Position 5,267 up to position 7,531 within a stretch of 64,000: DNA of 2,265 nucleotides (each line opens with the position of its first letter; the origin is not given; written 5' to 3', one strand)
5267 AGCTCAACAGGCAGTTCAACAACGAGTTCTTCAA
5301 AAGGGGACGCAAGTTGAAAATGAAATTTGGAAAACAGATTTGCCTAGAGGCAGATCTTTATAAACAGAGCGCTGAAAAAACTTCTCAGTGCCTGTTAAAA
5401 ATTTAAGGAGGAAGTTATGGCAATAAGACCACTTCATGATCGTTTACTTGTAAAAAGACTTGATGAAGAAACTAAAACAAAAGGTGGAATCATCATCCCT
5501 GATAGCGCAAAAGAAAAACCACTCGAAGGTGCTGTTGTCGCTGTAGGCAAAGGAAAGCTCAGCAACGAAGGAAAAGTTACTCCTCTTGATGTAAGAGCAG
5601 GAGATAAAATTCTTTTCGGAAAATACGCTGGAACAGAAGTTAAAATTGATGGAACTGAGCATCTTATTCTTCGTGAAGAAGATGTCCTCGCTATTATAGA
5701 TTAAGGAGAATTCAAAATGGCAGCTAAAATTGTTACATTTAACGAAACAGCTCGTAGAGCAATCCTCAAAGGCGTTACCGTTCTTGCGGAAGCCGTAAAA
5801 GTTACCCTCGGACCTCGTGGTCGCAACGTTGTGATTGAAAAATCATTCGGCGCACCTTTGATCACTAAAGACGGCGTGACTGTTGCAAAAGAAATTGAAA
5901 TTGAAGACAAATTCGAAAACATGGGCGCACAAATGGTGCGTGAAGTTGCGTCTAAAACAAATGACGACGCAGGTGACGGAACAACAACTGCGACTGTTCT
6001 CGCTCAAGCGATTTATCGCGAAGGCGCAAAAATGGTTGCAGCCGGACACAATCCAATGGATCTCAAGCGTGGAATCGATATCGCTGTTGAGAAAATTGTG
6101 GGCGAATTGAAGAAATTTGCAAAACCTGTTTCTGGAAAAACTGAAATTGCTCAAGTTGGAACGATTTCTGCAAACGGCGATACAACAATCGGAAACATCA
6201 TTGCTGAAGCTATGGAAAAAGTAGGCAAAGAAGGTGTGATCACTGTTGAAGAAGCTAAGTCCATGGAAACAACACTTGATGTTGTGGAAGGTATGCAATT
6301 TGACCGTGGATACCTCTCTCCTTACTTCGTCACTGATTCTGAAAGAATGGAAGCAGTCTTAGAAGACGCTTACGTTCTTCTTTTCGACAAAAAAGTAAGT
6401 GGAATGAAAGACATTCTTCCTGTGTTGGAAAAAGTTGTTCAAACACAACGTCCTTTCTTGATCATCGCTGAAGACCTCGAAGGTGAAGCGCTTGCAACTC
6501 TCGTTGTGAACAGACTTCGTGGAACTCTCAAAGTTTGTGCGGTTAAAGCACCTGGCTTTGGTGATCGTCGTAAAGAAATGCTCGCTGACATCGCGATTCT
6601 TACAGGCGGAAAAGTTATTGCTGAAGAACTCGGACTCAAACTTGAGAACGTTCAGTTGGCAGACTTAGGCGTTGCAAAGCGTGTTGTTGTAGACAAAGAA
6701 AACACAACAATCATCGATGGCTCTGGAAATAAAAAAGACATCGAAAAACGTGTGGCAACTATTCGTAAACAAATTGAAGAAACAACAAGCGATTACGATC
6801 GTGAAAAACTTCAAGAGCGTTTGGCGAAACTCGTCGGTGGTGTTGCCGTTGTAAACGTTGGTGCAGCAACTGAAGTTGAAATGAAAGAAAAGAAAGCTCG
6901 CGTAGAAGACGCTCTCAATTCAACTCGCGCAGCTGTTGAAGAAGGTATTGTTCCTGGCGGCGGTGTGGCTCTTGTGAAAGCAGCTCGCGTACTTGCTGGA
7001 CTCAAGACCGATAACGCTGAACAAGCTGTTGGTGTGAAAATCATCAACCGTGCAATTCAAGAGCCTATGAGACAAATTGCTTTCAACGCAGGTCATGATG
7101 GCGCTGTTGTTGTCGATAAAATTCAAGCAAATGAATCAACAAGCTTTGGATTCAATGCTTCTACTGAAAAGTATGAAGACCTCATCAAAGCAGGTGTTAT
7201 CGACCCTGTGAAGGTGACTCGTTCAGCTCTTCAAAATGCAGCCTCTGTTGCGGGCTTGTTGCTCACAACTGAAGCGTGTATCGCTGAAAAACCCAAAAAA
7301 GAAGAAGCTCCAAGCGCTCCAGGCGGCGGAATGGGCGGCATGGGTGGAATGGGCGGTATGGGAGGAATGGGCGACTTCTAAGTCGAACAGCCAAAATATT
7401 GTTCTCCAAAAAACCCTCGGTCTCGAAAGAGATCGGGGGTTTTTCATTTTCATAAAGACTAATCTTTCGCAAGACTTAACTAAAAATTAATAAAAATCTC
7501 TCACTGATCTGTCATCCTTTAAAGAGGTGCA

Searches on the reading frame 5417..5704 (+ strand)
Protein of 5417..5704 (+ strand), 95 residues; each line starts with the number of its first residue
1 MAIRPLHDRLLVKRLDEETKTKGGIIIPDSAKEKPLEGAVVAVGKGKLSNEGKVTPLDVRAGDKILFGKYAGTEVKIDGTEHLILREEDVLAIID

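Call 14: find_encoding_contigs(protein=window:5417-5704:+, flank=10000, max_places=10)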
Protein window:5417-5704:+ (95 aa): 21 contigs read that carry it; 10 places shown.
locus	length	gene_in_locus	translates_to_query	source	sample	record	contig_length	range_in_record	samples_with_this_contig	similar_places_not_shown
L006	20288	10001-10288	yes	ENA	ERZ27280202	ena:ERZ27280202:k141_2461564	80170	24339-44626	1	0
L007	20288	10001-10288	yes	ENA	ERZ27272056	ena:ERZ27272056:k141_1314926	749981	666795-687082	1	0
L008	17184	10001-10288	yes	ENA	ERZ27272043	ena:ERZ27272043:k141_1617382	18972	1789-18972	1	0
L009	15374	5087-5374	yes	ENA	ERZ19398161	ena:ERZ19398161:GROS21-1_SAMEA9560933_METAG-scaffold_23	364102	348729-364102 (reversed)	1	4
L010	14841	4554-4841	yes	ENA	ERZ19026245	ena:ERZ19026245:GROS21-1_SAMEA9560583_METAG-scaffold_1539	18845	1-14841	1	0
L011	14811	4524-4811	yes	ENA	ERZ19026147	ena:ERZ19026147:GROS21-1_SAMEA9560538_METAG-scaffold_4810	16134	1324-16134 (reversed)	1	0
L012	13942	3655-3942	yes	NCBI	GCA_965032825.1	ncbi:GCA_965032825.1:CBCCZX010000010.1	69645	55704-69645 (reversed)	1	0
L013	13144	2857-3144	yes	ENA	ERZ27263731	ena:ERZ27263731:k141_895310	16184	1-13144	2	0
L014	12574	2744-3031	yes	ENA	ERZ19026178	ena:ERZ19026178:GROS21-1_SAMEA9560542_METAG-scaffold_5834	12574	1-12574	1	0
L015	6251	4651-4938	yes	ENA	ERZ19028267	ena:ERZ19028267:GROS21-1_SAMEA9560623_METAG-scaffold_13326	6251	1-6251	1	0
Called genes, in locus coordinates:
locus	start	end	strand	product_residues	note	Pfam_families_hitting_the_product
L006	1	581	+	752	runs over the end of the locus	PF00662:Proton_antipo_N (weak), PF00361:Proton_antipo_M, PF13244:MbhD, PF20501:MbhE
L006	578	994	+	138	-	PF04039:MnhB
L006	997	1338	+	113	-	PF00420:Oxidored_q2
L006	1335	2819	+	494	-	PF00361:Proton_antipo_M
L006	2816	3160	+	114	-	PF01899:MNHE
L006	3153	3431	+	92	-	PF04066:MrpF_PhaF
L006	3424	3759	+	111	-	PF03334:PhaG_MnhG_YufB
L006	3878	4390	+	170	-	-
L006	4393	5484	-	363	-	PF00268:Ribonuc_red_sm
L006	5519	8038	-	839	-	PF00317:Ribonuc_red_lgN, PF02867:Ribonuc_red_lgC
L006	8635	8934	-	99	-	PF01381:HTH_3 (faint), PF13744:HTH_37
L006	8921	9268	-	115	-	PF05973:Gp49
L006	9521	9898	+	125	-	PF09723:Zn_ribbon_8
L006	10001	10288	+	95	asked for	PF00166:Cpn10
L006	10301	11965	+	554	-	-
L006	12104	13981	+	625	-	-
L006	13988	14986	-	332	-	PF01370:Epimerase, PF16363:GDP_Man_Dehyd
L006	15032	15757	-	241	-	PF03808:Glyco_tran_WecG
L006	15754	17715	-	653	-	PF10136:SpecificRecomb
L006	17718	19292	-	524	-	PF01464:SLT, PF27553:SLT_superhelical (weak)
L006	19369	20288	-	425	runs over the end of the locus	PF00246:Peptidase_M14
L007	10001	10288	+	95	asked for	PF00166:Cpn10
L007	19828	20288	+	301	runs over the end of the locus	PF02899:Phage_int_SAM_1, PF00589:Phage_integrase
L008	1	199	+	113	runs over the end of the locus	PF00420:Oxidored_q2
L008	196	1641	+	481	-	PF00361:Proton_antipo_M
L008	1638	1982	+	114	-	PF01899:MNHE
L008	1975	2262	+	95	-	PF04066:MrpF_PhaF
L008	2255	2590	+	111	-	PF03334:PhaG_MnhG_YufB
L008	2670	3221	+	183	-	-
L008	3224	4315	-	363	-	PF00268:Ribonuc_red_sm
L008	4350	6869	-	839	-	PF00317:Ribonuc_red_lgN, PF02867:Ribonuc_red_lgC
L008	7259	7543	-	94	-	-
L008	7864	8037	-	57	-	-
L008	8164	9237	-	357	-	PF00534:Glycos_transf_1, PF13692:Glyco_trans_1_4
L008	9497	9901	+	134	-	PF09723:Zn_ribbon_8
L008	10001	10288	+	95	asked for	PF00166:Cpn10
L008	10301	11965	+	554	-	-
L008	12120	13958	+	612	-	-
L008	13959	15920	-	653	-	PF10136:SpecificRecomb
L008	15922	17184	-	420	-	?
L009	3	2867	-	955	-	?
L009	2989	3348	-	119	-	PF15919:HicB_lk_antitox, PF15970:HicB-like_2 (weak), PF21748:UPF0150 (weak), PF05534:HicB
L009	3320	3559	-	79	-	PF07927:HicA_toxin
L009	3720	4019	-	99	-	PF01381:HTH_3 (faint), PF13744:HTH_37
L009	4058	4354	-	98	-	PF05973:Gp49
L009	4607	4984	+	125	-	PF09723:Zn_ribbon_8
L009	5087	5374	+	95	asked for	PF00166:Cpn10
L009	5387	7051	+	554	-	-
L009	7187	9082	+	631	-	-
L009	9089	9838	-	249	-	PF03808:Glyco_tran_WecG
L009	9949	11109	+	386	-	PF01370:Epimerase, PF16363:GDP_Man_Dehyd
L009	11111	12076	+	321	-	PF01370:Epimerase, PF04321:RmlD_sub_bind, PF16363:GDP_Man_Dehyd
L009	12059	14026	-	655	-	PF10136:SpecificRecomb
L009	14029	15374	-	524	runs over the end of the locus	PF01464:SLT, PF27553:SLT_superhelical (weak)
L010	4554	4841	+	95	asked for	PF00166:Cpn10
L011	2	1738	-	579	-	?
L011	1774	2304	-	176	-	-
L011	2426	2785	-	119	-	PF15919:HicB_lk_antitox, PF15970:HicB-like_2 (weak), PF21748:UPF0150 (weak), PF05534:HicB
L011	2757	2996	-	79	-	PF07927:HicA_toxin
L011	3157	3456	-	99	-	PF01381:HTH_3 (faint), PF13744:HTH_37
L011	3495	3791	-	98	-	PF05973:Gp49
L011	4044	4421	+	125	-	PF09723:Zn_ribbon_8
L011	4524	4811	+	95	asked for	PF00166:Cpn10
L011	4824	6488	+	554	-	-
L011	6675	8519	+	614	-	-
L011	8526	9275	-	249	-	PF03808:Glyco_tran_WecG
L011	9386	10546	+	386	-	PF01370:Epimerase, PF16363:GDP_Man_Dehyd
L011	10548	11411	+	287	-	PF04321:RmlD_sub_bind, PF01370:Epimerase, PF16363:GDP_Man_Dehyd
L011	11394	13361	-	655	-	PF10136:SpecificRecomb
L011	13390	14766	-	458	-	-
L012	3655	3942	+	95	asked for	PF00166:Cpn10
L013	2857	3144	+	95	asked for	PF00166:Cpn10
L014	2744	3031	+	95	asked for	PF00166:Cpn10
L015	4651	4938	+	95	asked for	PF00166:Cpn10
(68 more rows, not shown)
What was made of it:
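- On Integrase-mediated tRNA-linked genomic island: The nearest PF00589 gene is a XerC/D-like ORF at 15244..16149, outside the islet (call 14).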

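Call 20: search_protein_families(library=pfam, proteins=[L009:3-2867:-, L011:1774-2304:-, L011:2-1738:-, L006:8921-9268:-, L006:8635-8934:-, L008:7864-8037:-, L006:3878-4390:+], max_evalue=0.01)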
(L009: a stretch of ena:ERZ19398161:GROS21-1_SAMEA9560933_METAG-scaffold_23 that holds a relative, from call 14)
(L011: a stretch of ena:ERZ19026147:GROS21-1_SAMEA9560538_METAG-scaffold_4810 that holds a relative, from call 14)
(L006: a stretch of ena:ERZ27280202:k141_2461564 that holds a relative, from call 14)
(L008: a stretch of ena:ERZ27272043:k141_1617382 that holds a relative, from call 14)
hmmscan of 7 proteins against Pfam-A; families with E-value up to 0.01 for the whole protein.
L009:3-2867:- (955 aa): 0 families

L011:1774-2304:- (176 aa): 0 families

L011:2-1738:- (579 aa): 0 families

L006:8921-9268:- (115 aa): 1 family
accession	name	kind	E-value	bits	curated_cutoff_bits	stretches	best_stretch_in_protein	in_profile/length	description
PF05973.20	Gp49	-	5.2e-20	71.7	23.9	1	18-107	2-89/90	Phage derived protein Gp49-like (DUF891)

L006:8635-8934:- (99 aa): 5 families
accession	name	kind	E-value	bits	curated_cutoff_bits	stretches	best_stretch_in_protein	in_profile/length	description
PF13744.12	HTH_37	-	1.6e-08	34.7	27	1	21-95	5-79/80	Helix-turn-helix domain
PF01381.28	HTH_3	-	5.1e-08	33.3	23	1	41-90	3-51/55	Helix-turn-helix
PF12844.13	HTH_19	-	0.00016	21.9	30.2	1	44-98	9-62/64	Helix-turn-helix domain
PF13560.12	HTH_31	-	0.00017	22.3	27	1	45-88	12-55/64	Helix-turn-helix domain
PF13443.12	HTH_26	-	0.0079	16.9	22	0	38-88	1-51/63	Cro/C1-type HTH DNA-binding domain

L008:7864-8037:- (57 aa): 0 families

L006:3878-4390:+ (170 aa): 1 family
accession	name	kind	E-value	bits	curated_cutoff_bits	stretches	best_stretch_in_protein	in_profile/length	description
PF13623.11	SurA_N_2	-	0.0004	20.7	28.5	1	69-138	10-77/145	SurA-like N-terminal domain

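Call 55: search_protein_families(library=padloc, proteins=[L006:8921-9268:-, L006:8635-8934:-, L009:3-2867:-, L009:2989-3348:-, L009:3320-3559:-], max_evalue=0.001)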
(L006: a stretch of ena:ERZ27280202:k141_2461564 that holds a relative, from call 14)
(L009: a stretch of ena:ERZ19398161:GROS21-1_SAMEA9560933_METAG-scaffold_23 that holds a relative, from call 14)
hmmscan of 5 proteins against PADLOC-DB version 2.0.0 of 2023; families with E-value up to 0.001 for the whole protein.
L006:8921-9268:- (115 aa): 1 family
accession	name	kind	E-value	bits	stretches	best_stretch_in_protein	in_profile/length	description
PDLC03886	NsnC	-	5.7e-06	23.9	1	55-100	234-279/293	-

L006:8635-8934:- (99 aa): 1 family
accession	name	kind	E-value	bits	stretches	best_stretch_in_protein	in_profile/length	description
PDLC04142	capH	-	0.00053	19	1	34-97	6-68/103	capH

L009:3-2867:- (955 aa): 0 families

L009:2989-3348:- (119 aa): 0 families

L009:3320-3559:- (79 aa): 0 families

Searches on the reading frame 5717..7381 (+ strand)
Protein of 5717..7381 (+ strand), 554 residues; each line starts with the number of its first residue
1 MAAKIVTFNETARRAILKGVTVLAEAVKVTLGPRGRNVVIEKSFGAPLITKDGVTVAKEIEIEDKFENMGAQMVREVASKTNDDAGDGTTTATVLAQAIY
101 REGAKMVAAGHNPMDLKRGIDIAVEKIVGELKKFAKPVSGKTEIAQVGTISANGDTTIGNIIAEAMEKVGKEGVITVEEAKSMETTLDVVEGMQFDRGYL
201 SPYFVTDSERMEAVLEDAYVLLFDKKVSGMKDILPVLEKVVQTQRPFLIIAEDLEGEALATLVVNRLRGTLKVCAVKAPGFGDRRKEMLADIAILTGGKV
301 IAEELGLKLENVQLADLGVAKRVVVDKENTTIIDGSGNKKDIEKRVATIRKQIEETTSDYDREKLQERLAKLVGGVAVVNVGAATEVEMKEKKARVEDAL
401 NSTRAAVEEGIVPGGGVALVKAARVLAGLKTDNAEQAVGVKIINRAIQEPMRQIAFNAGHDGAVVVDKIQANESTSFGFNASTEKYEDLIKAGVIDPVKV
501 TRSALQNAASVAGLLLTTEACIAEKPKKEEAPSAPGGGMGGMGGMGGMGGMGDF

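Call 23: find_related_loci(query=window:5717-7381:+, collection=genome_contigs, flank=8000)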
Query window:5717-7381:+ (554 aa) in genome_contigs; peptide patterns used: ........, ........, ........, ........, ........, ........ (x = any residue, [..] = any of these).
600 stretches matched a pattern (row limit reached: there are more); 598 encode a relative of the query (tblastn E <= 1e-3); the best 80 are kept; 80 distinct loci.
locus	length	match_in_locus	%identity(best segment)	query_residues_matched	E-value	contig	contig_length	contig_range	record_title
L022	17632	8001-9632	71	1-543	0e+0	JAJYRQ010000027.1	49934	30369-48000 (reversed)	MAG: Deltaproteobacteria bacterium isolate DX1.bin15 NODE_918_length_49934_cov_3.040476, whole genome shotgun sequence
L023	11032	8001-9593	73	1-534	0e+0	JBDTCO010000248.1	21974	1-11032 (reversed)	MAG: Polyangia bacterium isolate cluster2_bin.158 k127_4634856, whole genome shotgun sequence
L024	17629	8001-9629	72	1-542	0e+0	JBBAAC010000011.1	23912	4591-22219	MAG: bacterium isolate SO_2017_GW3_31 scaffold_899_c1_OW296A_2017, whole genome shotgun sequence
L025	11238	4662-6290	68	1-542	0e+0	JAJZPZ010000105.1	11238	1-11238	MAG: Nitrospirae bacterium isolate SKS1.bin28 NODE_10308_length_11238_cov_2.309243, whole genome shotgun sequence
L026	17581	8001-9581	74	1-529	0e+0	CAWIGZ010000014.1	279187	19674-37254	MAG: uncultured proteobacterium isolate MFD05502.bin.2.69 genome assembly, contig: contig_8941, whole genome shotgun seq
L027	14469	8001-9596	72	1-534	0e+0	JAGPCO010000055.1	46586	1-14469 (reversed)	MAG: Kofleriaceae bacterium isolate Gw_SlAct_bin_279 Gw_SlAct_1250_length_46586_cov_7.833724, whole genome shotgun seque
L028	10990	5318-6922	72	3-535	0e+0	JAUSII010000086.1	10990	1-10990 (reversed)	MAG: Deltaproteobacteria bacterium isolate E14_metabat.bin.232 E14_k141_1085329, whole genome shotgun sequence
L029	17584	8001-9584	72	1-530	0e+0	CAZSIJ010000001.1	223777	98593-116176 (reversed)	MAG TPA_asm: uncultured Desulfobulbus sp. isolate binchicken_co2_65 genome assembly, contig: NODE_7_length_223777_cov_12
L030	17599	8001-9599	72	1-533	0e+0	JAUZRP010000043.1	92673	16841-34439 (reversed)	MAG: Desulfonauticus sp. isolate GS19_ROV14_BS02-AMOR20_M0760 AMOR20_M0760_contig43, whole genome shotgun sequence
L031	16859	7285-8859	72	1-526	0e+0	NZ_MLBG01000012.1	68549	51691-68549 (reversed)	Desulfovibrio sp. DV contig00012, whole genome shotgun sequence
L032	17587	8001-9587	71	1-531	0e+0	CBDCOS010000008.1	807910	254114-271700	MAG: uncultured Candidatus Binatia bacterium isolate b8bb52a1-eb1f-432d-8f15-544989f8edd8 genome assembly, contig: conti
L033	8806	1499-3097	70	1-535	0e+0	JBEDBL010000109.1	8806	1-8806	MAG: Verrucomicrobiota bacterium isolate NASQAN2014_085_A_bin.4 scaffold_000153, whole genome shotgun sequence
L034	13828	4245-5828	73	1-530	0e+0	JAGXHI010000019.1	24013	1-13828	MAG: Desulfuromonadales bacterium isolate LH_M59 k141_510470, whole genome shotgun sequence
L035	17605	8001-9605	70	1-535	0e+0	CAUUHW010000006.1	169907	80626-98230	MAG TPA_asm: uncultured Desulfovibrionales bacterium isolate ERR10228863_bin.68_MetaWRAP_v1.3_MAG genome assembly, conti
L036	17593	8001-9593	71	3-535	0e+0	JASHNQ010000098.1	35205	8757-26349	MAG: candidate division FCPU426 bacterium isolate JOPF001 JOPF_AWAY_contig_1310736, whole genome shotgun sequence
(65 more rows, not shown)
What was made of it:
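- Tried and rejected: genome_contigs scan with GroEL (call 23).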

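Call 24: find_homologous_proteins(query=window:5717-7381:+, max_evalue=1e-100)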
Query window:5717-7381:+ (554 aa): 8000 proteins with E <= 1e-100 among 8000 candidates; the best 120 are listed.
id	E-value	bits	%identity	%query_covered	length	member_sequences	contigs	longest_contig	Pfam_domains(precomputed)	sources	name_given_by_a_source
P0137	0.0e+0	1053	91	97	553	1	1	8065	PF00118.30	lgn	-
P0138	7.0e-292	987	86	96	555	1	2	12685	PF00118.30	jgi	jgi:chaperonin GroEL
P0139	3.5e-291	984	84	95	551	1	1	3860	PF00118.30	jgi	jgi:chaperonin GroEL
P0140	4.3e-289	977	84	97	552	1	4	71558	PF00118.30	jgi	jgi:chaperonin GroEL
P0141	1.6e-288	976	84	97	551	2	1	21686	PF00118.30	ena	-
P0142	9.4e-288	973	84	96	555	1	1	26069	PF00118.30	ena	-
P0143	2.8e-287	971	85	95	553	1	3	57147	PF00118.30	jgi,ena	-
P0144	8.5e-287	970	85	95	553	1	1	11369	PF00118.30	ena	-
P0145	1.0e-286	970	85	95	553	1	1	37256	PF00118.30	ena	-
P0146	1.6e-283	959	83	97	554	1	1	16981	PF00118.30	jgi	-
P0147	3.8e-283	958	-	-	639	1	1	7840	PF00118.30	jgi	jgi:chaperonin GroEL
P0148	1.7e-281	952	82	97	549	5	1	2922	PF00118.30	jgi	-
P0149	9.1e-281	950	83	97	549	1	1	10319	PF00118.30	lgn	-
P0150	5.5e-278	941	80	97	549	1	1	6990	PF00118.30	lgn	-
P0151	1.3e-274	930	82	96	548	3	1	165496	PF00118.30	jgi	jgi:chaperonin GroEL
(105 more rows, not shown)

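Call 25: find_encoding_contigs(protein=P0140, flank=9000, max_places=3)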
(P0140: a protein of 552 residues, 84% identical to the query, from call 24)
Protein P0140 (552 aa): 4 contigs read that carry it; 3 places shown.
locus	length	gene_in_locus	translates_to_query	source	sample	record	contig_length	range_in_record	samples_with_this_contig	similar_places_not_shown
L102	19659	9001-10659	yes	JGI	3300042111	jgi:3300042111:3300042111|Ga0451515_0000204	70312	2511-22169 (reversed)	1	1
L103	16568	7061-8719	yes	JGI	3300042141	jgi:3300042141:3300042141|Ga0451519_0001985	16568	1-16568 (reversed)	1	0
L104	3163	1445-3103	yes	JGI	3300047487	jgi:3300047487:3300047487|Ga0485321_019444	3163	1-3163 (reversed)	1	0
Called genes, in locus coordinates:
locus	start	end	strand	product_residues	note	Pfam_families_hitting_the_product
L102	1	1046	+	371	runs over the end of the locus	-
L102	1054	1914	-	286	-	PF10672:Methyltrans_SAM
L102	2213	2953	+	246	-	PF13489:Methyltransf_23, PF13649:Methyltransf_25, PF13847:Methyltransf_31, PF08241:Methyltransf_11, PF08242:Methyltransf_12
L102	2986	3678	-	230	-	PF00849:PseudoU_synth_2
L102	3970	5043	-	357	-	PF00268:Ribonuc_red_sm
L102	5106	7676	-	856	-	PF00317:Ribonuc_red_lgN, PF02867:Ribonuc_red_lgC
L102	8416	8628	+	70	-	PF09723:Zn_ribbon_8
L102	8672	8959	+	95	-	PF00166:Cpn10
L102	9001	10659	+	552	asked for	PF00118:Cpn60_TCP1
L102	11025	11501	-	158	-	-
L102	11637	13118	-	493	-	PF00082:Peptidase_S8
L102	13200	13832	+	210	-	PF01728:FtsJ, PF13489:Methyltransf_23 (weak), PF13847:Methyltransf_31 (weak), PF13649:Methyltransf_25 (weak)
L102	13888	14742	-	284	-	-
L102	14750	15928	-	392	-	PF00108:Thiolase_N, PF02803:Thiolase_C, PF22691:Thiolase_C_1 (faint)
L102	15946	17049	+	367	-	PF00089:Trypsin, PF13365:Trypsin_2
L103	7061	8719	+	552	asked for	PF00118:Cpn60_TCP1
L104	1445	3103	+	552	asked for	PF00118:Cpn60_TCP1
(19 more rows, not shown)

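Call 26: find_encoding_contigs(protein=P0143, flank=9000, max_places=3)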
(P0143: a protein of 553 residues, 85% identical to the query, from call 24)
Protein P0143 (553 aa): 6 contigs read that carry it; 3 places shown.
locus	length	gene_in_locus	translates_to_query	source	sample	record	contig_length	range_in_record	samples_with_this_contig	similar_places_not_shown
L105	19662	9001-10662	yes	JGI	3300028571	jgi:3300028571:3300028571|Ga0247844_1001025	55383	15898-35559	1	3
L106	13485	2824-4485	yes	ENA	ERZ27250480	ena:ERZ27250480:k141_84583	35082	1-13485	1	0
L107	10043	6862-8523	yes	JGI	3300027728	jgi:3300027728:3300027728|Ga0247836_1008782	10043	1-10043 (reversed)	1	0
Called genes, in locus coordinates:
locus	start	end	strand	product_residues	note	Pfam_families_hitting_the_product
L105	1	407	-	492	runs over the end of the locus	PF06537:DHOR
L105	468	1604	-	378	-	PF09375:Peptidase_M75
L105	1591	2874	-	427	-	-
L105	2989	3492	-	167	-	PF00849:PseudoU_synth_2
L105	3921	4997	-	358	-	PF00268:Ribonuc_red_sm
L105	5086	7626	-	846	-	PF00317:Ribonuc_red_lgN, PF02867:Ribonuc_red_lgC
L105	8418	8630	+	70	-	PF09723:Zn_ribbon_8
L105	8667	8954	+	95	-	PF00166:Cpn10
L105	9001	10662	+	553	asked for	PF00118:Cpn60_TCP1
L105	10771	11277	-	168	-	PF03797:Autotransporter (faint)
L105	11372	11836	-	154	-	-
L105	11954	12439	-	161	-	-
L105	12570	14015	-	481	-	PF00082:Peptidase_S8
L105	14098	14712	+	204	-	PF01728:FtsJ, PF13847:Methyltransf_31 (weak)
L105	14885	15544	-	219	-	-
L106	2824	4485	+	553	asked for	PF00118:Cpn60_TCP1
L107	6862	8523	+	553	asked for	PF00118:Cpn60_TCP1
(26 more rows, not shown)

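Call 27: find_encoding_contigs(protein=P0151, flank=9000, max_places=2)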
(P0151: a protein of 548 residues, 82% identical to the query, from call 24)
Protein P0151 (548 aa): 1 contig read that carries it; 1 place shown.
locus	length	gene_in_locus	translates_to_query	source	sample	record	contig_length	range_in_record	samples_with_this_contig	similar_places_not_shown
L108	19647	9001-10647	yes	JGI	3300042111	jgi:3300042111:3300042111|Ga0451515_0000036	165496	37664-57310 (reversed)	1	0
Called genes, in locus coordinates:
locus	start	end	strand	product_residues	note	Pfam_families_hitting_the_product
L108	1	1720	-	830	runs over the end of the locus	PF00317:Ribonuc_red_lgN, PF02867:Ribonuc_red_lgC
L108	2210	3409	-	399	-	-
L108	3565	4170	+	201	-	-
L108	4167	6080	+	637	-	-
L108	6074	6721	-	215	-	PF01464:SLT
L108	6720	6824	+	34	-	-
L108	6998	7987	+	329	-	-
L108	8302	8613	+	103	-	PF09723:Zn_ribbon_8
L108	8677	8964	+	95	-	PF00166:Cpn10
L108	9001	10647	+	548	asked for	PF00118:Cpn60_TCP1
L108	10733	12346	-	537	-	PF21722:Gly_rich_2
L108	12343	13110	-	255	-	-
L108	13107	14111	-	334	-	-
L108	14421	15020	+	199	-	-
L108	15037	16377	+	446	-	PF00232:Glyco_hydro_1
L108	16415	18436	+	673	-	PF04734:Ceramidase_alk, PF17048:Ceramidse_alk_C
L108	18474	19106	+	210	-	PF01728:FtsJ, PF13489:Methyltransf_23 (weak), PF13847:Methyltransf_31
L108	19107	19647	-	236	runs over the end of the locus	PF07238:PilZ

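Call 75: find_encoding_contigs(protein=P0137, flank=8000, max_places=3)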
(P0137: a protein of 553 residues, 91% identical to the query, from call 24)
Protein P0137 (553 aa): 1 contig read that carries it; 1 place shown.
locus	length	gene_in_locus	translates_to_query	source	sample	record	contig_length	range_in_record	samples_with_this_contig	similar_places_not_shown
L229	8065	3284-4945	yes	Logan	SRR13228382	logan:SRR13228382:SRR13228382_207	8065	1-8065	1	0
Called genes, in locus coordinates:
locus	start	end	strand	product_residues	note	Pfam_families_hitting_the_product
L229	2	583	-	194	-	?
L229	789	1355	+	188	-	PF00440:TetR_N, PF13977:TetR_C_6 (weak)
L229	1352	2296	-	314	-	-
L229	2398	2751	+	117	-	-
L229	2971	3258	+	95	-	PF00166:Cpn10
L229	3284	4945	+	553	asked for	PF00118:Cpn60_TCP1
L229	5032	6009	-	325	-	PF07963:N_methyl (weak)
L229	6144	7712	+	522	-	PF01464:SLT, PF27553:SLT_superhelical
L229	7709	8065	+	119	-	?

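Call 77: search_protein_families(library=pfam, proteins=[L229:2-583:-, L229:1352-2296:-, L229:2398-2751:+], max_evalue=0.01)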
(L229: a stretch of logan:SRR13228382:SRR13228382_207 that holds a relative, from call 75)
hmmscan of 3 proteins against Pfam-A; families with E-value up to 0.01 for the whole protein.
L229:2-583:- (194 aa): 0 families

L229:1352-2296:- (314 aa): 0 families

L229:2398-2751:+ (117 aa): 0 families

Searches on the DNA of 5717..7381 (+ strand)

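Call 38: search_rna_families(sources=[L108, L102, L006, L009], threshold=gathering)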
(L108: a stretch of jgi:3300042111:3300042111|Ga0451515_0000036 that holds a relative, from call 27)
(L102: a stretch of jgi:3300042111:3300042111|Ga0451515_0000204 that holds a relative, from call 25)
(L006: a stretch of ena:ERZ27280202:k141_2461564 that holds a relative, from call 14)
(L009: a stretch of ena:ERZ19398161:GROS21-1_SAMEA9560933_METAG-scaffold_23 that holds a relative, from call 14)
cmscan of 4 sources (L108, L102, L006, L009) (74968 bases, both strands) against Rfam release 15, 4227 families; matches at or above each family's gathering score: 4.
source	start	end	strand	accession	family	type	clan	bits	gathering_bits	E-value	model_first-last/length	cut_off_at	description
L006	9386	9456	-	RF00005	tRNA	Gene; tRNA;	CL00001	63.4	29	2.5e-11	1-71/71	no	tRNA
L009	4472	4542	-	RF00005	tRNA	Gene; tRNA;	CL00001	63.4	29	2.5e-11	1-71/71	no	tRNA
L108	8012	8082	-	RF00005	tRNA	Gene; tRNA;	CL00001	63.2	29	2.7e-11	1-71/71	no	tRNA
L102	8175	8245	-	RF00005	tRNA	Gene; tRNA;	CL00001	61.8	29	6.8e-11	1-71/71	no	tRNA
